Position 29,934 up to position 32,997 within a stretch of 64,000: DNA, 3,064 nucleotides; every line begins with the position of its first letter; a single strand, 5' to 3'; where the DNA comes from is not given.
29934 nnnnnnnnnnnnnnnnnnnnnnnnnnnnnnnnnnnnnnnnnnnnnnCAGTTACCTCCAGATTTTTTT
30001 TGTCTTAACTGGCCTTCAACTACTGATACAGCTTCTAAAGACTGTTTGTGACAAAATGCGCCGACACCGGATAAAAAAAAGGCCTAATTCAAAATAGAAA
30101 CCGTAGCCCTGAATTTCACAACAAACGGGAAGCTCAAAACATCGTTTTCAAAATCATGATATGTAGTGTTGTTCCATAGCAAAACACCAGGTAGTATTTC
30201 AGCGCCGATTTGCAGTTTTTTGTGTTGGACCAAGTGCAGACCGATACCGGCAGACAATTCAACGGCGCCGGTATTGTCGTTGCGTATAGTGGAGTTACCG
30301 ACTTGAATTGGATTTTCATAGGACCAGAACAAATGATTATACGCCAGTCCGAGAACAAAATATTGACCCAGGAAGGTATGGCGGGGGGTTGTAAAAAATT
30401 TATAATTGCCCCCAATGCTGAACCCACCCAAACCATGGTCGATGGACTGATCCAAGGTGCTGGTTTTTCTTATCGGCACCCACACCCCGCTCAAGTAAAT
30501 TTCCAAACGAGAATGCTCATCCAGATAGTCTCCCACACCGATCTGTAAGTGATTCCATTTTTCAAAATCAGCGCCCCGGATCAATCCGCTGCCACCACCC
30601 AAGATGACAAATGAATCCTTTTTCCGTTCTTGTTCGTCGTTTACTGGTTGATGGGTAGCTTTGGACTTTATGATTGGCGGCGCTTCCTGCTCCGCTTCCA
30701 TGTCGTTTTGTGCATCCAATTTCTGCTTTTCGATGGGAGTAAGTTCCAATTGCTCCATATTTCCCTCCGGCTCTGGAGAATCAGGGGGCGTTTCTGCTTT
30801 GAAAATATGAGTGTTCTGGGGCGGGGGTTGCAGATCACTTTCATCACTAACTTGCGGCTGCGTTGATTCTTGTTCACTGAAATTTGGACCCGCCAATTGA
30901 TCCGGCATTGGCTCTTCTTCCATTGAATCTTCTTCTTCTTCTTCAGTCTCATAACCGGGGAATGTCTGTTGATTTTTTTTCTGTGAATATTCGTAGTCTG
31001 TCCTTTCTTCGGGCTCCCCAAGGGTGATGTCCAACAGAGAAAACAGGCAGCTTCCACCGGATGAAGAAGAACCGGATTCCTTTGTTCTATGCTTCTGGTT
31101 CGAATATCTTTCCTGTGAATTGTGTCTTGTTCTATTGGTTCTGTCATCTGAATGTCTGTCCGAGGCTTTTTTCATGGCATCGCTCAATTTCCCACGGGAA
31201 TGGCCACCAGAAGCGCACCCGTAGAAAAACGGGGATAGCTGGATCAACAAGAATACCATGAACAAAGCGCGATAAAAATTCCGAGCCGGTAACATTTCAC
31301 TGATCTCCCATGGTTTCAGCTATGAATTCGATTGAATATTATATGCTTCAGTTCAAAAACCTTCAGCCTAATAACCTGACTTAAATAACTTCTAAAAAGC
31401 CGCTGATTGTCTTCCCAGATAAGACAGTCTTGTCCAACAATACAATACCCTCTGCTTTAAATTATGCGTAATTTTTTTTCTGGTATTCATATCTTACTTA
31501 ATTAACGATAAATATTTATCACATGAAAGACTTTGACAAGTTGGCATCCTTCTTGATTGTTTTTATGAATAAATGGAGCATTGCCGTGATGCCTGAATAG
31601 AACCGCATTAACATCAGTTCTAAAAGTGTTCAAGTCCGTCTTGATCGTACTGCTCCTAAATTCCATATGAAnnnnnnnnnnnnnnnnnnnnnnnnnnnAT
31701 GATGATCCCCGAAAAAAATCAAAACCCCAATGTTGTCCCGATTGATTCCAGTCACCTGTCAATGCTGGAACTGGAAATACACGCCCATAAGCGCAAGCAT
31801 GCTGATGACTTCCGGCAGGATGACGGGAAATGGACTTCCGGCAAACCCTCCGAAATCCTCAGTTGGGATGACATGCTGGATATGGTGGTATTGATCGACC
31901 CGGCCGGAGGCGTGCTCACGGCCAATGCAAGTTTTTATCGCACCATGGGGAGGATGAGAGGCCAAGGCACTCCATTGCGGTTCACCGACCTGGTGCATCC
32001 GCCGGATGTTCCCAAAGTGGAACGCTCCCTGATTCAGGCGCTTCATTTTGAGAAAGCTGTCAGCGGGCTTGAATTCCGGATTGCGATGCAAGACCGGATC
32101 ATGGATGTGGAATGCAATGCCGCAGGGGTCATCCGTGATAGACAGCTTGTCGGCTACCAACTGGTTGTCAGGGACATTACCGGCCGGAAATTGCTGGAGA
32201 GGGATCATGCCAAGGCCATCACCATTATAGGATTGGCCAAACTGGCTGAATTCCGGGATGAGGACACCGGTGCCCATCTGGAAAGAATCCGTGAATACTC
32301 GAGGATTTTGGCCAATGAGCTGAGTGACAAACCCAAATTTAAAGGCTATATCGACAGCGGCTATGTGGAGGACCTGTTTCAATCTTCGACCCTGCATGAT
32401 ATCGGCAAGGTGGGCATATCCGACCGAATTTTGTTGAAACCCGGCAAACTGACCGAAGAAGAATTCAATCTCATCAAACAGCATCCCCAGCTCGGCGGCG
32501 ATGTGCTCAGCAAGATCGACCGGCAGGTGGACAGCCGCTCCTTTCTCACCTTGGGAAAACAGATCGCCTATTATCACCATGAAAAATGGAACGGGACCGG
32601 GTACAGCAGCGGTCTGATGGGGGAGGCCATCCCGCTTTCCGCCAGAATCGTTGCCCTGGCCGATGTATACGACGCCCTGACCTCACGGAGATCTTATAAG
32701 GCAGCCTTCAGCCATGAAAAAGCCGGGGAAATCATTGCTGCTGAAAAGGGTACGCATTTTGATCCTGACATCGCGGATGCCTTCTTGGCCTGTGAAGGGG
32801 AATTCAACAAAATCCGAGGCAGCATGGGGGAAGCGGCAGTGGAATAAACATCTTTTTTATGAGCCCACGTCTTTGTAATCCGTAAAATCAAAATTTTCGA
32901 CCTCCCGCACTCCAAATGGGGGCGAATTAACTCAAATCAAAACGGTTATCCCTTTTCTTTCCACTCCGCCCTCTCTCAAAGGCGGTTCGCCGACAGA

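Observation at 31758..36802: PAS/HD-GYP paralogs flanking a hybrid kinase show 873 bp of perfect identity that switches abruptly to ~12% mostly synonymous divergence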

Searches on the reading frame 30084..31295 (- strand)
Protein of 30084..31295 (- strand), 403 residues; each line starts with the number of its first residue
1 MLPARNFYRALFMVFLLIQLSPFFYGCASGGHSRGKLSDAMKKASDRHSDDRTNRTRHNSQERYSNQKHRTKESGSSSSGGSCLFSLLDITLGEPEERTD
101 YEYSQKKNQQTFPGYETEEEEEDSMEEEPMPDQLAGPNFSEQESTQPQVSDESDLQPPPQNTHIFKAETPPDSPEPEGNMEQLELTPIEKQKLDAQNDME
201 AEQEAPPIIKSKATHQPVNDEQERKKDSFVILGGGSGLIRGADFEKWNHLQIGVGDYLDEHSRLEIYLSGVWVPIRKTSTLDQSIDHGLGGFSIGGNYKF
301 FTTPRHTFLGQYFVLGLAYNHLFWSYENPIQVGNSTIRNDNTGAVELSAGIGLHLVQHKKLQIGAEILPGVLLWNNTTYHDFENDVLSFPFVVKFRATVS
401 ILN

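Call 6: search_protein_families(library=pfam, proteins=[window:30084-31295:-])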
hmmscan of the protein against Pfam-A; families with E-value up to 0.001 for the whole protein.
window:30084-31295:- (403 aa): 0 families

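Call 28: search_protein_families(library=ncbifam, proteins=[window:30084-31295:-])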
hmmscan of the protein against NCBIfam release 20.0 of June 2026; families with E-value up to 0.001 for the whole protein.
window:30084-31295:- (403 aa): 0 families

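Call 40: find_encoding_contigs(protein=window:30084-31295:-, flank=10000, max_places=10)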
Protein window:30084-31295:- (403 aa): 1 contig read that carries it; 1 place shown.
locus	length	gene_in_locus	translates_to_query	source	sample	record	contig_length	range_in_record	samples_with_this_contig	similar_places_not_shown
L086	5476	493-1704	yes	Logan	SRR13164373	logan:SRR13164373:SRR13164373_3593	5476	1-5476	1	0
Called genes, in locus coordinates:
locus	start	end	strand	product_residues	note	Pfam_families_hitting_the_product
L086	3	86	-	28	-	?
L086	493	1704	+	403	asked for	-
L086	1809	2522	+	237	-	PF00378:ECH_1, PF16113:ECH_2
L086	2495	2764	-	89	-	-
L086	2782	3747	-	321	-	-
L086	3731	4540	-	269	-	PF01209:Ubie_methyltran, PF05175:MTS, PF13489:Methyltransf_23, PF06325:PrmA, PF13649:Methyltransf_25, PF13847:Methyltransf_31, PF08241:Methyltransf_11, PF08242:Methyltransf_12, +4 more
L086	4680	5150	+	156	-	-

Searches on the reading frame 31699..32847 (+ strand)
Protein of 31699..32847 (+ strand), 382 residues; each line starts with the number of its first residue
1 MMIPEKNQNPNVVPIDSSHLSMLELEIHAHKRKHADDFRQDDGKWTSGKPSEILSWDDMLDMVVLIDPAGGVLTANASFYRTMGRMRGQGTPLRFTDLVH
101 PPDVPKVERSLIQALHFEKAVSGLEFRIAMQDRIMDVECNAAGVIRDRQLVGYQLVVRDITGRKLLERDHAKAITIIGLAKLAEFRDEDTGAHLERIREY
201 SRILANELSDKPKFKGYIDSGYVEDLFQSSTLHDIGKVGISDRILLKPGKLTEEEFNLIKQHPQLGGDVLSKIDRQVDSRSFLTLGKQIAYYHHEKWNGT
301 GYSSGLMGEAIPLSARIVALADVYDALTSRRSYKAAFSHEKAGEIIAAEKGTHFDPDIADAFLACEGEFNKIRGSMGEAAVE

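Call 6: search_protein_families(library=pfam, proteins=[window:31699-32847:+])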
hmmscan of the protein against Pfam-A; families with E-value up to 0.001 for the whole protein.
window:31699-32847:+ (382 aa): 5 families
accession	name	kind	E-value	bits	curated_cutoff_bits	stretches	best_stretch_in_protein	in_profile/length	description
PF13487.12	HD_5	-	3.3e-30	105.5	27.2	1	181-358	5-170/170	HD domain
PF01966.28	HD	-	8.7e-14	52.2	22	1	193-326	4-115/116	HD domain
PF08448.16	PAS_4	-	0.00013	22.6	23.1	1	57-164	2-109/110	PAS fold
PF00989.32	PAS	-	0.00026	21.4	22.6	1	61-160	12-113/113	PAS fold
PF08447.18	PAS_3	-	0.00049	20.7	25.6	0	73-132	2-62/89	PAS fold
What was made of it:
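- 31699..32847 (+): Copy 1: PAS + HD-GYP gene (382 aa from ATG 31699; the public annotation uses ATG 31702, 381 aa). AGGAGA Shine-Dalgarno motif upstream. Pfam HD_5 E=3e-30, HD and PAS folds (call 6).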

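Call 9: find_encoding_contigs(protein=window:31699-32844:+, flank=10000, max_places=10)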
Protein window:31699-32844:+ (382 aa): no gene with exactly this product is on record in the collection.

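Call 10: find_homologous_proteins(query=window:31699-32844:+, max_evalue=1e-30)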
Query window:31699-32844:+ (382 aa): 7927 proteins with E <= 1e-30 among 8000 candidates; the best 120 are listed.
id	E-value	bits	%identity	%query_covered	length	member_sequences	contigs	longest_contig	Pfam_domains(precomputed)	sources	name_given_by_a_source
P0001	3.3e-236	801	99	95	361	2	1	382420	PF13487.13,PF01966.29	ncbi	-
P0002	7.4e-130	451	66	84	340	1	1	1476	PF08447.19,PF13426.14,PF13487.13,PF01966.29,PF00989.32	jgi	-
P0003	1.4e-122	428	62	84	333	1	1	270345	PF08447.19,PF13487.13,PF01966.29,PF00989.32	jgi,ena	-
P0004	6.5e-114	399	56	84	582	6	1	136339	PF08447.19,PF13426.14,PF13188.14,PF13487.13,PF01966.29,PF20968.4,PF00989.32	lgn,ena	-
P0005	2.6e-111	390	55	84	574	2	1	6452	PF08447.19,PF13426.14,PF13188.14,PF13487.13,PF01966.29,PF20968.4,PF08448.17,PF00989.32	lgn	-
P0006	4.7e-111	390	56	84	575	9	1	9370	PF08447.19,PF13426.14,PF13188.14,PF13487.13,PF01966.29,PF20968.4,PF08448.17,PF00989.32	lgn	-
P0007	2.4e-110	387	53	92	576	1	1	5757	PF13188.14,PF13487.13,PF01966.29,PF20968.4,PF00989.32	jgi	jgi:PAS domain S-box-containing protein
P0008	1.1e-109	385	53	92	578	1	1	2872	PF13487.13,PF01966.29,PF20968.4,PF00989.32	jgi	jgi:PAS domain S-box-containing protein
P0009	2.9e-109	384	52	92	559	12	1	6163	PF08447.19,PF13188.14,PF13487.13,PF01966.29,PF20968.4,PF00989.32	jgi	-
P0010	3.1e-109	384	56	85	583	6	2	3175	PF13487.13,PF01966.29,PF00989.32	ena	-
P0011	6.2e-109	383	53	84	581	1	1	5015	PF08447.19,PF13426.14,PF13487.13,PF01966.29,PF20968.4,PF08448.17,PF00989.32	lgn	-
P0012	7.0e-109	382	55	83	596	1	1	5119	PF08447.19,PF13188.14,PF13487.13,PF01966.29,PF20968.4,PF08448.17,PF00989.32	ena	-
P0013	8.9e-109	382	54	84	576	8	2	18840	PF08447.19,PF13426.14,PF13188.14,PF13487.13,PF01966.29,PF20968.4,PF08448.17,PF00989.32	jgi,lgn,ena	-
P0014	1.2e-108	382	55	84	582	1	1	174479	PF13426.14,PF13188.14,PF13487.13,PF01966.29,PF20968.4,PF00989.32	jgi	jgi:PAS domain S-box-containing protein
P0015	2.7e-108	380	55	84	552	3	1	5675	PF08447.19,PF13426.14,PF13487.13,PF01966.29,PF00989.32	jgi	-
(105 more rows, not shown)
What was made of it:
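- Tried and rejected: The protein search gave 66% and 62% (call 10).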

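Call 12: list_cluster_members(proteins=[P0001])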
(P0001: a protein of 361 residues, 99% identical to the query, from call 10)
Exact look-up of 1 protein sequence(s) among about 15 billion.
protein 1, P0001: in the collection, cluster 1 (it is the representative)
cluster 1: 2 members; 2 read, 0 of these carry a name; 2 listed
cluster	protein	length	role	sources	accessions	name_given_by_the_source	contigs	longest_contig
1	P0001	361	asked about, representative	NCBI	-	-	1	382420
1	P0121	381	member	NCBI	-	-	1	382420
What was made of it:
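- Checked: The public annotation uses ATG 31702 (381 aa, P0121; call 12).
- The public contig of 382,420 nt runs through the locus once (calls 10, 12).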

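Call 13: find_encoding_contigs(protein=P0001, flank=10000, max_places=10)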
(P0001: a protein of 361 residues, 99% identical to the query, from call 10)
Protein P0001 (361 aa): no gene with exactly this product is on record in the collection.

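Call 14: find_encoding_contigs(protein=P0003, flank=10000, max_places=5)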
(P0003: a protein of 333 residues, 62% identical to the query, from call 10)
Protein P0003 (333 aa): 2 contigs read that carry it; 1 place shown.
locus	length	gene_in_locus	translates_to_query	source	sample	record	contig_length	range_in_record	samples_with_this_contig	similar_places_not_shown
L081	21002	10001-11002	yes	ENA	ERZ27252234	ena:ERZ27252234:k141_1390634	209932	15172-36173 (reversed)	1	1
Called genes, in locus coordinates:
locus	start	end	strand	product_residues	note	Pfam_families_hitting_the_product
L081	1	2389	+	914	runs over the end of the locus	PF01627:Hpt, PF02518:HATPase_c, PF01584:CheW, PF00072:Response_reg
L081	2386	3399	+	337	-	PF00072:Response_reg, PF01339:CheB_methylest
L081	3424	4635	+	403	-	PF00072:Response_reg, PF07228:SpoIIE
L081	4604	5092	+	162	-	PF00037:Fer4 (weak), PF12797:Fer4_2 (faint), PF13237:Fer4_10 (weak), PF12837:Fer4_6 (faint), PF12838:Fer4_7, PF13187:Fer4_9 (weak), PF13484:Fer4_16 (faint)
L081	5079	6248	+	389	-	PF01855:POR_N, PF17147:PFOR_II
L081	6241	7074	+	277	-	PF02775:TPP_enzyme_C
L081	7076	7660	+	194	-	PF01558:POR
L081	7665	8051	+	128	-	PF11196:DUF2834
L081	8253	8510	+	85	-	-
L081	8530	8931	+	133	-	-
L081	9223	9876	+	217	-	-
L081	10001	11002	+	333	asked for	PF00989:PAS, PF08447:PAS_3 (weak), PF13487:HD_5, PF01966:HD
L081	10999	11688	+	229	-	PF08448:PAS_4 (weak), PF13426:PAS_9 (weak), PF08447:PAS_3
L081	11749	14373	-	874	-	PF00171:Aldedh, PF00465:Fe-ADH, PF13685:Fe-ADH_2 (weak), PF25137:ADH_Fe_C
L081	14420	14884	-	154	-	PF01740:STAS, PF13466:STAS_2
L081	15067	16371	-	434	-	-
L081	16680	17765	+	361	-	PF00561:Abhydrolase_1, PF12697:Abhydrolase_6 (weak), PF12146:Hydrolase_4 (weak)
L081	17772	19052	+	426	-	PF13527:Acetyltransf_9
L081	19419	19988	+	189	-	PF02525:Flavodoxin_2 (weak), PF03358:FMN_red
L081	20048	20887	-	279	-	PF04072:LCM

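Call 26: search_solved_structures(query=window:31699-32844:+, show_alignments=2)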
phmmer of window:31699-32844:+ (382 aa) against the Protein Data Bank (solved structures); distinct sequences matched with E-value up to 0.001: 5.
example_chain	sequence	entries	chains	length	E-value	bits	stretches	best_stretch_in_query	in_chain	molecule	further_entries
4r8z_A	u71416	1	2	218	1.4e-46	162.5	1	175-373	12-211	Cyclic di-GMP phosphodiesterase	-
4mcw_A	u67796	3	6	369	2.5e-36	128.8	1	169-365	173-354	Metal dependent phosphohydrolase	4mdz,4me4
5z7c_A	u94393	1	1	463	9.1e-32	113.8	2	176-363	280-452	3'3'-cGAMP-specific phosphodiesterase 3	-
9rbz_A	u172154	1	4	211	7.9e-12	48.2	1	228-362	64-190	HD domain/sensory box protein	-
9rc0_A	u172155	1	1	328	2.1e-11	46.8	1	229-362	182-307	HD domain/sensory box protein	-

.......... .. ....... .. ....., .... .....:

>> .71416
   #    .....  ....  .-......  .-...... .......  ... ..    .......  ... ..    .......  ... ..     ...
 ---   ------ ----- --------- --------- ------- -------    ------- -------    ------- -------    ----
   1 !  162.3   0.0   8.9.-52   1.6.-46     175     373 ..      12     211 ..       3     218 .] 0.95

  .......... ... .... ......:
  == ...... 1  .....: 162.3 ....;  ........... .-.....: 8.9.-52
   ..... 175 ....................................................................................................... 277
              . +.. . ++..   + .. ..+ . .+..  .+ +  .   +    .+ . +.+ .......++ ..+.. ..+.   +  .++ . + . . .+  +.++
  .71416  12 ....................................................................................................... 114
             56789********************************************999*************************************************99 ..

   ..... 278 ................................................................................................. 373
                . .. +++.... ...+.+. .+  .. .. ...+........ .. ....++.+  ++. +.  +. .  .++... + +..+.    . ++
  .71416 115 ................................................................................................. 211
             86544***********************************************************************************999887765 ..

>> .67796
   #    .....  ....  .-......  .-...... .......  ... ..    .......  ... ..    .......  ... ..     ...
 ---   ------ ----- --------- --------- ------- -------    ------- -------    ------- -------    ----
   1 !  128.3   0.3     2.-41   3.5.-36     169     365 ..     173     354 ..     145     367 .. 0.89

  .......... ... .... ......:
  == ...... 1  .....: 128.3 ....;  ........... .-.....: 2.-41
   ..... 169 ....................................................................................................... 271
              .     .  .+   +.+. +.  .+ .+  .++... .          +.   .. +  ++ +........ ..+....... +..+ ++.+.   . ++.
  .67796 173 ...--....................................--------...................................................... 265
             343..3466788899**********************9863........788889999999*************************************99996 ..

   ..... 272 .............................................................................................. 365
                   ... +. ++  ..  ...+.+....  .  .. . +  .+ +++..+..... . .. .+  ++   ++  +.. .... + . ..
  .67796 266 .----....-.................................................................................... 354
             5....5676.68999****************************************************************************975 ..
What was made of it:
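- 31699..32847 (+): 4R8Z and 4MCW are the closest solved structures (call 26).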

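Call 28: search_protein_families(library=ncbifam, proteins=[window:31699-32847:+])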
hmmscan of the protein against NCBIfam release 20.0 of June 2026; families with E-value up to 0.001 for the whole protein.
window:31699-32847:+ (382 aa): 3 families
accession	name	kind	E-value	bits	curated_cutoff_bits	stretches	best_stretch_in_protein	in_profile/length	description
NF053512.1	nitric_RR_NosR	exception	1e-29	103.8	400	1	169-370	173-358/422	response regulator c-di-GMP phosphodiesterase, NosR family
TIGR00229.1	sensory_box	domain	7.7e-08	32.5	22.9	1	56-168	11-124/126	PAS domain S-box protein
NF008468.0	PRK11360.1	equivalog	0.00031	19.2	646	1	59-173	277-390/616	two-component system sensor histidine kinase AtoS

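Call 32: search_protein_families(library=pfam, proteins=[L081:10999-11688:+], max_evalue=0.00001)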
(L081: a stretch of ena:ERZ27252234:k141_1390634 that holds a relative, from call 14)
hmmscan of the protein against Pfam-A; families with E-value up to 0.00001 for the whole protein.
L081:10999-11688:+ (229 aa): 3 families
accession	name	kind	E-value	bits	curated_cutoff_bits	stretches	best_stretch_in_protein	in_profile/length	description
PF08447.18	PAS_3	-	7.6e-14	52.2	25.6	1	57-135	2-80/89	PAS fold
PF13426.13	PAS_9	-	7.2e-08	33.1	27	1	53-148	10-102/103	PAS domain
PF08448.16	PAS_4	-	1.1e-06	29.3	23.1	1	52-152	13-110/110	PAS fold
